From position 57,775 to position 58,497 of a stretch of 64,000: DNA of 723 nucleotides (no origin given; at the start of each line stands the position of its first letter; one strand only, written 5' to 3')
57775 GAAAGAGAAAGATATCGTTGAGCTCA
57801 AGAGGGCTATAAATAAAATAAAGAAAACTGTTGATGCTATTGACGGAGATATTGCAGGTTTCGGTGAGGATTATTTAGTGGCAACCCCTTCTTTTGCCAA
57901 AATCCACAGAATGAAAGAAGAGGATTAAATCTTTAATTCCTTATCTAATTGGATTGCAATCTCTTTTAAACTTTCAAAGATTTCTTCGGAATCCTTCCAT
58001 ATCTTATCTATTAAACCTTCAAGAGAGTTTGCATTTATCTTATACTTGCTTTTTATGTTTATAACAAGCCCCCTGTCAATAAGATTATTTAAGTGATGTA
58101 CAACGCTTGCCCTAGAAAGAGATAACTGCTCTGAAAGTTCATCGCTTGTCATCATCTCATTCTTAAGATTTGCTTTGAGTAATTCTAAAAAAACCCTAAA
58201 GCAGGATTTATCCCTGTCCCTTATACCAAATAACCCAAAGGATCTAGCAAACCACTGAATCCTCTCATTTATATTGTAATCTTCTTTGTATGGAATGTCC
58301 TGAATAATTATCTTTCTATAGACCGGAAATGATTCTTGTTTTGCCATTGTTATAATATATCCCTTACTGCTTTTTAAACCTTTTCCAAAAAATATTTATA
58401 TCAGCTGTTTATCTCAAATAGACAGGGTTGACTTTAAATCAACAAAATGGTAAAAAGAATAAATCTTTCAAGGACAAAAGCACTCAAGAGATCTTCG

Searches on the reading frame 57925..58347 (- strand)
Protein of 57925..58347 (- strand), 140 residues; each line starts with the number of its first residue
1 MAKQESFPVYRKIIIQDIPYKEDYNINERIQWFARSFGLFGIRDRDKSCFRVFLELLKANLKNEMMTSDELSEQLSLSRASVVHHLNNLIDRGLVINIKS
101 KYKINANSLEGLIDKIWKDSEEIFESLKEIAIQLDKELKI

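Call 33: search_protein_families(library=pfam, proteins=[window:57925-58347:-], max_evalue=0.01)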
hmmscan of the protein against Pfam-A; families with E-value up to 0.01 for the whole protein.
window:57925-58347:- (140 aa): 10 families
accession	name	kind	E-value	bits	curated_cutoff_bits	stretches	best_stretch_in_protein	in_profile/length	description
PF01978.25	TrmB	-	4.2e-07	30.1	25.6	1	51-104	12-61/68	Sugar-specific transcriptional regulator TrmB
PF01022.26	HTH_5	-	4.7e-06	26.8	22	1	61-95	12-45/47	Bacterial regulatory protein, arsR family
PF12840.13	HTH_20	-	1e-05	25.8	27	1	47-95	4-48/51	Helix-turn-helix domain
PF12802.13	MarR_2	-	8.8e-05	23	27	1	61-96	18-51/61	MarR family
PF08279.18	HTH_11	-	0.00013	22.2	25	1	56-97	8-47/55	HTH domain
PF13412.12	HTH_24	-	0.00045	20.2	21.9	1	62-95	14-47/48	Winged helix-turn-helix DNA-binding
PF09339.16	HTH_IclR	-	0.00056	20.1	22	1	63-95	16-48/52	IclR helix-turn-helix domain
PF13545.12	HTH_Crp_2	-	0.0017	18.7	27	1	66-112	23-67/70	Crp-like helix-turn-helix domain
PF21984.2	DnaD_N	-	0.0018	18.9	27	1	57-117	26-91/101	DnaD N-terminal domain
PF08280.17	HTH_Mga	-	0.0054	17.1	23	0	54-99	8-56/59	M protein trans-acting positive regulator (MGA) HTH domain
